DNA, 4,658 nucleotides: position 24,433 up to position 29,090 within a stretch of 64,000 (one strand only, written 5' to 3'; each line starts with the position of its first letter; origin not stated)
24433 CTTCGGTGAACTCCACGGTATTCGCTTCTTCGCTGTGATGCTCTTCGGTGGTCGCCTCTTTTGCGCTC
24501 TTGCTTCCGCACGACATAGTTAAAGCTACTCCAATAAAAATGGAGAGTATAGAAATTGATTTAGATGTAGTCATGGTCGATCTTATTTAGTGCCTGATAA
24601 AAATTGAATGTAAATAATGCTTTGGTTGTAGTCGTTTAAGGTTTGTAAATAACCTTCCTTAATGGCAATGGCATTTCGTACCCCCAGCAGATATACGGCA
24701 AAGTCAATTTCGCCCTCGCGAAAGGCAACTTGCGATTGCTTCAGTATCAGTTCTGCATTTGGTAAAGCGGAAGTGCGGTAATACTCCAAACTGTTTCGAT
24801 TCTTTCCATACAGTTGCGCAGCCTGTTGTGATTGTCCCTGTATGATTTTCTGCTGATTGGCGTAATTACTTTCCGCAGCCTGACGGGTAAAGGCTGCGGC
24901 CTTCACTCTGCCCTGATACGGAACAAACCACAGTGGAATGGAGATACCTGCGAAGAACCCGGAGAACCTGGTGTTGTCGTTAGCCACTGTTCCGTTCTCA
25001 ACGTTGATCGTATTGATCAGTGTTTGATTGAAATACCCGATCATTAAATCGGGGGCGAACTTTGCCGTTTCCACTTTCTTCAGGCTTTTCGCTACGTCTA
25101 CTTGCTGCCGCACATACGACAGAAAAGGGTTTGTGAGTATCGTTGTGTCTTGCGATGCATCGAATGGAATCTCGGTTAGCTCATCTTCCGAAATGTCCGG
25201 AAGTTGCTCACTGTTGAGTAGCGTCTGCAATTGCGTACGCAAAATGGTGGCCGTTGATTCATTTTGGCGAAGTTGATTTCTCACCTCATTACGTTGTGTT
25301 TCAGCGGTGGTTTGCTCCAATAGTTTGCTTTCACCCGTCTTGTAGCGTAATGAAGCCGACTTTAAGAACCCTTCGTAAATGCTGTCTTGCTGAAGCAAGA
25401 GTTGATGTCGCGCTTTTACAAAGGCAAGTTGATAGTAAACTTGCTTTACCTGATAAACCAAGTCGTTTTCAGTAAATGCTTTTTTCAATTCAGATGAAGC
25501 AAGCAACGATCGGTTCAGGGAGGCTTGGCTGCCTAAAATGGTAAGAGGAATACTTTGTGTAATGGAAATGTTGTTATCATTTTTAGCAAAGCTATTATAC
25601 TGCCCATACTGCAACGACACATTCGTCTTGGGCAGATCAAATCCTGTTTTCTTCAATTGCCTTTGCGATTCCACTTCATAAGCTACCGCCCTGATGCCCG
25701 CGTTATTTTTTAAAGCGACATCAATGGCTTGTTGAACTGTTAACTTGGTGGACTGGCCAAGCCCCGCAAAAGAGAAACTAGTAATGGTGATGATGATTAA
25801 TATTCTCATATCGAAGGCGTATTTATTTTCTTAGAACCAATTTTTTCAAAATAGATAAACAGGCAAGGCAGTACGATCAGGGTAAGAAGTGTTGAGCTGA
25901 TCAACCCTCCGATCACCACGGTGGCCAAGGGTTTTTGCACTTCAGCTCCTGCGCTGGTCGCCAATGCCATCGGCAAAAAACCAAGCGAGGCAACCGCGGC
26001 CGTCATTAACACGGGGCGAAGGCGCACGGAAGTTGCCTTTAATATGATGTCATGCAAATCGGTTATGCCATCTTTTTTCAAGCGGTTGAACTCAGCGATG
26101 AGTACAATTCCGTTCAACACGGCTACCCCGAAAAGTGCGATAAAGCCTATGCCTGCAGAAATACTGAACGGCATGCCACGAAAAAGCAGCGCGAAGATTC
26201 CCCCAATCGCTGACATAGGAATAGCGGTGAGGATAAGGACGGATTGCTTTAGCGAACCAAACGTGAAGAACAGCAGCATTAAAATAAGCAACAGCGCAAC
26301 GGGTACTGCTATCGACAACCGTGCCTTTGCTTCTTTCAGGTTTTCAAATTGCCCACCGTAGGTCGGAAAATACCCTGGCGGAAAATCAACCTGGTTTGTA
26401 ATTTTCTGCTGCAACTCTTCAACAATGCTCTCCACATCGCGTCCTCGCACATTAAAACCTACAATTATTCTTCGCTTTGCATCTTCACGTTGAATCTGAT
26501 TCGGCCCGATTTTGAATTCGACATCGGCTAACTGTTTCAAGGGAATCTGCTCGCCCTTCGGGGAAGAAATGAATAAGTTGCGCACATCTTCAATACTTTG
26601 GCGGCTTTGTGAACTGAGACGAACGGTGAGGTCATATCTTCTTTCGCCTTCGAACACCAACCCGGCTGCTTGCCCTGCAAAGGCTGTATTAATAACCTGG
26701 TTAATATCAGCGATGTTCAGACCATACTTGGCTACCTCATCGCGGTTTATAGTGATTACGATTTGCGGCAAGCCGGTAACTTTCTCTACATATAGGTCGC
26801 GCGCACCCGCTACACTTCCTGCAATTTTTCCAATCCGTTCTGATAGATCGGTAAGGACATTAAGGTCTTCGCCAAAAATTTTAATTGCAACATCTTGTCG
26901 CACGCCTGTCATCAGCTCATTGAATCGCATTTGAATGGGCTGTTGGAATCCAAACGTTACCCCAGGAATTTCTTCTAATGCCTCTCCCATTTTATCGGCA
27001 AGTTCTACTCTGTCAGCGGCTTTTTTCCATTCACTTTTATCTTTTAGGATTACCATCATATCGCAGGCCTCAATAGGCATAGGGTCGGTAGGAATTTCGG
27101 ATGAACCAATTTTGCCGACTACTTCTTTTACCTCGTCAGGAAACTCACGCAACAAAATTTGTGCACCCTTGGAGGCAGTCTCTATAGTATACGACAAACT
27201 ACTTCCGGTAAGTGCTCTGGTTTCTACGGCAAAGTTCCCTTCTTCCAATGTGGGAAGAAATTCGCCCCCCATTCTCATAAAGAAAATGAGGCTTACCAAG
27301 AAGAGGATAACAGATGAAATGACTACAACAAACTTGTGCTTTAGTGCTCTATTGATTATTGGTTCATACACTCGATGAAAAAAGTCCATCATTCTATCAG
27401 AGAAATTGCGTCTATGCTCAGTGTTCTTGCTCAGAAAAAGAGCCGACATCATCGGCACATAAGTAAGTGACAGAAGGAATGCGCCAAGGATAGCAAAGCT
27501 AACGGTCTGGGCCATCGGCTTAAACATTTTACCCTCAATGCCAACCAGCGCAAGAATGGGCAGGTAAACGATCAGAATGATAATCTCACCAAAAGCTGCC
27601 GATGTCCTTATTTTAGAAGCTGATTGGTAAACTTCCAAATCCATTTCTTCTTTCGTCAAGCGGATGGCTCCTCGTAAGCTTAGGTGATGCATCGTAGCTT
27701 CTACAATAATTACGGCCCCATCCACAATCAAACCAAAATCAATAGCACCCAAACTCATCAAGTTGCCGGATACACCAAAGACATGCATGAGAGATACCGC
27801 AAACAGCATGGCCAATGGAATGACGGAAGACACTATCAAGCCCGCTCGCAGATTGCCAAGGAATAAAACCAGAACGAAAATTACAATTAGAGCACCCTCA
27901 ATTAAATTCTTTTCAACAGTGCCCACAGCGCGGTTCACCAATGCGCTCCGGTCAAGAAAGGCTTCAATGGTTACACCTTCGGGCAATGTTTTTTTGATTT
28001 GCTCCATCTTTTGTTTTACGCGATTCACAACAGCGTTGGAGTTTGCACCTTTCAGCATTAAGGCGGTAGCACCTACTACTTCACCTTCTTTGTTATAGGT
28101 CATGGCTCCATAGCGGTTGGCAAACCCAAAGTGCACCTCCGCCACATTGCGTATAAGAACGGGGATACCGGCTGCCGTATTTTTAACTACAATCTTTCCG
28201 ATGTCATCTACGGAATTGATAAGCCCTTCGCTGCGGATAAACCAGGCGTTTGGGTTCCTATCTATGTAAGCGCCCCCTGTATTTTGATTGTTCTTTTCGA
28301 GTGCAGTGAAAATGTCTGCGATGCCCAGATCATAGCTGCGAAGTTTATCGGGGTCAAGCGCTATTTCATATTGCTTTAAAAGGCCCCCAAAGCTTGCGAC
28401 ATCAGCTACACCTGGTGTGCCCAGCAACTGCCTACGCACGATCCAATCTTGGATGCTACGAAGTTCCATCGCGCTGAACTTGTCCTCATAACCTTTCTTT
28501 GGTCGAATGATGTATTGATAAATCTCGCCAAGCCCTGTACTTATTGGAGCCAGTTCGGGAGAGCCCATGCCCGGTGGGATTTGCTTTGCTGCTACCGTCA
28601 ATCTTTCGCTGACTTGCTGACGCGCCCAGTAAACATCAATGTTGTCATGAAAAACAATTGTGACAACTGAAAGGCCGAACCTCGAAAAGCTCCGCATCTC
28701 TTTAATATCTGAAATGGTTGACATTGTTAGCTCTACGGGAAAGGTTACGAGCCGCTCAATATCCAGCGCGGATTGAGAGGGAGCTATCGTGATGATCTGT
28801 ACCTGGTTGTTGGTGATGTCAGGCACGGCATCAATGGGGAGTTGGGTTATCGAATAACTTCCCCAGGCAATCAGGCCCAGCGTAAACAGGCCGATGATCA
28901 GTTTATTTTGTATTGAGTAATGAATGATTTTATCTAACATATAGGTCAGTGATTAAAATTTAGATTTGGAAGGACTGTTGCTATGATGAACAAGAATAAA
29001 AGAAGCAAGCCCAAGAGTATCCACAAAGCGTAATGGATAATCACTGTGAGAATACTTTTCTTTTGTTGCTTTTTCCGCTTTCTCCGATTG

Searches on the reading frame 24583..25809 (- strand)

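Call 44: search_protein_families(library=pfam, proteins=[window:24583-25809:-], max_evalue=0.1)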
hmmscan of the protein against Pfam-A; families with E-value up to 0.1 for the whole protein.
window:24583-25809:- (408 aa): 1 family
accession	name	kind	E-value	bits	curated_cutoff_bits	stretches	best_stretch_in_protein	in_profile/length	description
PF02321.23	OEP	-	2e-26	93.4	22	2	26-199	2-187/187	Outer membrane efflux protein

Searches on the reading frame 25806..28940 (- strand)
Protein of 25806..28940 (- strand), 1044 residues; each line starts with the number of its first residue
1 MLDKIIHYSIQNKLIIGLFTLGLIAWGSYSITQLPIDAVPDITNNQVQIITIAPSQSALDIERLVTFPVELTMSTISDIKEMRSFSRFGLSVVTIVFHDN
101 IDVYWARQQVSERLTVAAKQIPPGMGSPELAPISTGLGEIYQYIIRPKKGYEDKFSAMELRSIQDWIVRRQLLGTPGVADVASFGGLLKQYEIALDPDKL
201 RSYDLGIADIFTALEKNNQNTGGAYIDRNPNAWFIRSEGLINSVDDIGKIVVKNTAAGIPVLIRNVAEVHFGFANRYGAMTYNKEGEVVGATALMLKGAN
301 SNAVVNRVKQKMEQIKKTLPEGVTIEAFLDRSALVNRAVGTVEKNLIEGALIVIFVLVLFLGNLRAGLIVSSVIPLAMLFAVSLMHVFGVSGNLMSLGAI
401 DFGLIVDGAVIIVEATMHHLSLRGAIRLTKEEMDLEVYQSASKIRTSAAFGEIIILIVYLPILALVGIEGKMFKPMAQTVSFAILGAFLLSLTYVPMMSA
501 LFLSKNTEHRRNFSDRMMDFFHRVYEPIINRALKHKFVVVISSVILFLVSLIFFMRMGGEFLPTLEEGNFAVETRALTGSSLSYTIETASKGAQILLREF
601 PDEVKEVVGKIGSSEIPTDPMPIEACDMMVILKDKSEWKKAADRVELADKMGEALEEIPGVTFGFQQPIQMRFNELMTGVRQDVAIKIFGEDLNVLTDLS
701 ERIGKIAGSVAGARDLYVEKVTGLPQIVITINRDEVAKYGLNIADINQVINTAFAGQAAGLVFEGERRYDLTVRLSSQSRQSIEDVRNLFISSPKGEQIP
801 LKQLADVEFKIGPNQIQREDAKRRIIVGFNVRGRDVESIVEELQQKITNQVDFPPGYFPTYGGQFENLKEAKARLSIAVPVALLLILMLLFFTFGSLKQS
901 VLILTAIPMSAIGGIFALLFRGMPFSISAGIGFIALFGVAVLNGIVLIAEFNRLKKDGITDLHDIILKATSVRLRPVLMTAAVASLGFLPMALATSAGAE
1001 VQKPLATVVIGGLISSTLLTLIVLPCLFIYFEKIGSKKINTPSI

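Call 44: search_protein_families(library=pfam, proteins=[window:25806-28940:-], max_evalue=0.1)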
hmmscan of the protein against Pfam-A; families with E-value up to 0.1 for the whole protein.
window:25806-28940:- (1044 aa): 1 family
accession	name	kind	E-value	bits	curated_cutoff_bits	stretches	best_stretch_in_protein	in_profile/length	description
PF00873.25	ACR_tran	-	3.6e-283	942.4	28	1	5-1031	1-1020/1021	AcrB/AcrD/AcrF family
